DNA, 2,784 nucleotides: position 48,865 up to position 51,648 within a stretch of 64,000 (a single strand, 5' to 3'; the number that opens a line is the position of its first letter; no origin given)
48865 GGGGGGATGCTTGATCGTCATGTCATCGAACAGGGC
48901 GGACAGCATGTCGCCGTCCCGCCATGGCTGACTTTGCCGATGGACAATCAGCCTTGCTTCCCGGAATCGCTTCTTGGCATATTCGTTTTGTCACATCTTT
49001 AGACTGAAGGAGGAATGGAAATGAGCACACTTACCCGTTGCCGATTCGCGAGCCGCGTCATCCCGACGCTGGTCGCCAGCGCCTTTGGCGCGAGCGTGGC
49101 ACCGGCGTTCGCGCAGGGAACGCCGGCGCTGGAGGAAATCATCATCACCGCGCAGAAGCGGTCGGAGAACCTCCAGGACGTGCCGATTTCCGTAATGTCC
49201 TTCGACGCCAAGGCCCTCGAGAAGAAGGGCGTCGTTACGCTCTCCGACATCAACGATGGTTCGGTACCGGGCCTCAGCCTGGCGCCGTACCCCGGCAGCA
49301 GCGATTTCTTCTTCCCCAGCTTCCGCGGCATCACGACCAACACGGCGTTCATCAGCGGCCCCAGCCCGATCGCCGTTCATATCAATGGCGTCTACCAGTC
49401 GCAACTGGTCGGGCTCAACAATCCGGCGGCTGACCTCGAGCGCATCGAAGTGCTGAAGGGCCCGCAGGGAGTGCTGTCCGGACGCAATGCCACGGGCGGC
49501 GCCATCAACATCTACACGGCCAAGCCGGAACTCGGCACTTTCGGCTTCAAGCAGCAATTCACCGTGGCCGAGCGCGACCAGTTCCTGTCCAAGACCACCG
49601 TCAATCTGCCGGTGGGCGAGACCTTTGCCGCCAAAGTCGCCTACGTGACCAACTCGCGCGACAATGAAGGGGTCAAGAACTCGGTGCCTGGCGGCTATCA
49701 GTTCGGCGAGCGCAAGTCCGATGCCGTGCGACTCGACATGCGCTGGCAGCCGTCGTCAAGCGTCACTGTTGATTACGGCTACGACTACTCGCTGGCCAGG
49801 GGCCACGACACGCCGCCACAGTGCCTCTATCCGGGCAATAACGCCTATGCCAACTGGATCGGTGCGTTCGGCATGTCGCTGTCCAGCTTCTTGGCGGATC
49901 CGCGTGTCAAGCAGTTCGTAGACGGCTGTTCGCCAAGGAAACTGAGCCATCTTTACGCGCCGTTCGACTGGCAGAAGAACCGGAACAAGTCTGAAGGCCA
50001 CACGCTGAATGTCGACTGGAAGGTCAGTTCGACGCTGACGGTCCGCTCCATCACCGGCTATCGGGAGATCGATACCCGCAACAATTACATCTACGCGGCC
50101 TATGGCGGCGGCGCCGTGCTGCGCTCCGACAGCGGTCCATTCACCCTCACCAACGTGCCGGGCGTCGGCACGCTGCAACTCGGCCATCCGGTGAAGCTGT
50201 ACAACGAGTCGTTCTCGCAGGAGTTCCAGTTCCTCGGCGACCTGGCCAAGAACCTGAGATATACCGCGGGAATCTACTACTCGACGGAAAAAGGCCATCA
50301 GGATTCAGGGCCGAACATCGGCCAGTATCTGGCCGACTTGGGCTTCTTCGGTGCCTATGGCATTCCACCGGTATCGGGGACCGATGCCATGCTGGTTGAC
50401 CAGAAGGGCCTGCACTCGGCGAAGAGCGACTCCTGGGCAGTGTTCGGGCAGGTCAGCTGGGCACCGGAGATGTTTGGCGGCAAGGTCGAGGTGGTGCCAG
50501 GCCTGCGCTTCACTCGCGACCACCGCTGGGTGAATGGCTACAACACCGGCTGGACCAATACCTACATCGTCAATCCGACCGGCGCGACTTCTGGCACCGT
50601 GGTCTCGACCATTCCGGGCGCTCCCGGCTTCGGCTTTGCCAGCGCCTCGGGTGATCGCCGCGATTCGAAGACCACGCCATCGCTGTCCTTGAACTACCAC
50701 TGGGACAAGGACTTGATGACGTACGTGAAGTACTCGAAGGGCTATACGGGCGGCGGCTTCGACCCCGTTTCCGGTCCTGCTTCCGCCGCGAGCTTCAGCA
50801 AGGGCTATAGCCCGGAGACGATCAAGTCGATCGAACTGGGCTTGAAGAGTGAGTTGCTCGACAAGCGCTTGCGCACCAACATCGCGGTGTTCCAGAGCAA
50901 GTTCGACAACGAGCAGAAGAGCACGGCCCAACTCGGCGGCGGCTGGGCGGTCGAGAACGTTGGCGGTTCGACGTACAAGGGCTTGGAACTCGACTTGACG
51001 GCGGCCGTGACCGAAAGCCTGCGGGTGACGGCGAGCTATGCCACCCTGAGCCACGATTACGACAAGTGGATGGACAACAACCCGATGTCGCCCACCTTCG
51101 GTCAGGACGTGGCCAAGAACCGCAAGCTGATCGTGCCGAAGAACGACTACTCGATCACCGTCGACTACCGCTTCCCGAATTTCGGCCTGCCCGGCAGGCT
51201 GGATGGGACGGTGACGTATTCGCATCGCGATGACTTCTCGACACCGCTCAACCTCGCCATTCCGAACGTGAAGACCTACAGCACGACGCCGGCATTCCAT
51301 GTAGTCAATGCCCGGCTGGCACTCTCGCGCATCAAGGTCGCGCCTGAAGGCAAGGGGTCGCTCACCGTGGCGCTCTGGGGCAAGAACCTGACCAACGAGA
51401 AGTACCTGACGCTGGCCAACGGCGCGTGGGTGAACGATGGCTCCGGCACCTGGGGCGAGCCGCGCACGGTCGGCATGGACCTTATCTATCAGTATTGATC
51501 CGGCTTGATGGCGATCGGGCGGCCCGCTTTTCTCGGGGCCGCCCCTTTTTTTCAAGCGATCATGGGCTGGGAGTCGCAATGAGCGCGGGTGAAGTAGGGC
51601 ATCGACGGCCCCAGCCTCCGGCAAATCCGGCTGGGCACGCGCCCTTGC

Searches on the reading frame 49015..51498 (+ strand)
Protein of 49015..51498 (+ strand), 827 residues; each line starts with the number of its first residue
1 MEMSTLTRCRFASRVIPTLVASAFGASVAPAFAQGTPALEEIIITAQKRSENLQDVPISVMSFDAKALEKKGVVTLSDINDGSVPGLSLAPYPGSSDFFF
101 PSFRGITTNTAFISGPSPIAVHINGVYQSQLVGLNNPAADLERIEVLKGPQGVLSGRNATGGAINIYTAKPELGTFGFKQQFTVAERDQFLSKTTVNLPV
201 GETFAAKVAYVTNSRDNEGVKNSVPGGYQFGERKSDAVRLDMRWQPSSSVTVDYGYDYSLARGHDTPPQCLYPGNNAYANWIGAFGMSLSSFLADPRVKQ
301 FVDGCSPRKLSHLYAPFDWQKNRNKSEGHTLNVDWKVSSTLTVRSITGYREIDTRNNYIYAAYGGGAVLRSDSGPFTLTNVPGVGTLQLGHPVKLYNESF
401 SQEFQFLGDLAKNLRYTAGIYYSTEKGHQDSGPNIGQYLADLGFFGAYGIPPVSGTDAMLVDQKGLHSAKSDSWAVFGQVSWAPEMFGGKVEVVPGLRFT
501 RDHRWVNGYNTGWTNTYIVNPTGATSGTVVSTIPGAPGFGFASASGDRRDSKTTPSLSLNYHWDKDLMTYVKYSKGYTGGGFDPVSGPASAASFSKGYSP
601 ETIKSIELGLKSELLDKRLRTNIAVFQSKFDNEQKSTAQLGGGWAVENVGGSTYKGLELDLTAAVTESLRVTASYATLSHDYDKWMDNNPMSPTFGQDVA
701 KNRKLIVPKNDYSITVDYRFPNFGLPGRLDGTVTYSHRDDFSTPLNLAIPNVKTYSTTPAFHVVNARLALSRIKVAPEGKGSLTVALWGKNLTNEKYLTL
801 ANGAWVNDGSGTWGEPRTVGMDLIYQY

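Call 9: find_encoding_contigs(protein=window:49015-51498:+, flank=10000, max_places=1)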
Protein window:49015-51498:+ (827 aa): 1 contig read that carries it; 1 place shown.
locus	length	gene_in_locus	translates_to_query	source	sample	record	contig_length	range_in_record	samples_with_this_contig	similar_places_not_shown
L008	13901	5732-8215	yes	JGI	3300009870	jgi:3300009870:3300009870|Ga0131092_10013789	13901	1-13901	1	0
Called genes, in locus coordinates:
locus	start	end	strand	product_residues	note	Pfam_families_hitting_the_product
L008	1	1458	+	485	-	?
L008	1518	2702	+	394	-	PF02771:Acyl-CoA_dh_N, PF02770:Acyl-CoA_dh_M, PF00441:Acyl-CoA_dh_1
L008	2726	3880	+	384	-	PF02771:Acyl-CoA_dh_N, PF02770:Acyl-CoA_dh_M, PF00441:Acyl-CoA_dh_1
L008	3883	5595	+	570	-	PF00501:AMP-binding, PF13193:AMP-binding_C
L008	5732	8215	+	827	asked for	PF07715:Plug, PF00593:TonB_dep_Rec_b-barrel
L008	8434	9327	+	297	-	PF11136:DUF2889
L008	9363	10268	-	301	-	PF00106:adh_short, PF08659:KR, PF13561:adh_short_C2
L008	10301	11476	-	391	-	PF00108:Thiolase_N, PF02803:Thiolase_C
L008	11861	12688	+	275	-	PF00106:adh_short, PF08659:KR (faint), PF13561:adh_short_C2, PF00106:adh_short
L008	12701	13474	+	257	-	PF00106:adh_short, PF08659:KR, PF13561:adh_short_C2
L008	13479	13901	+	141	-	?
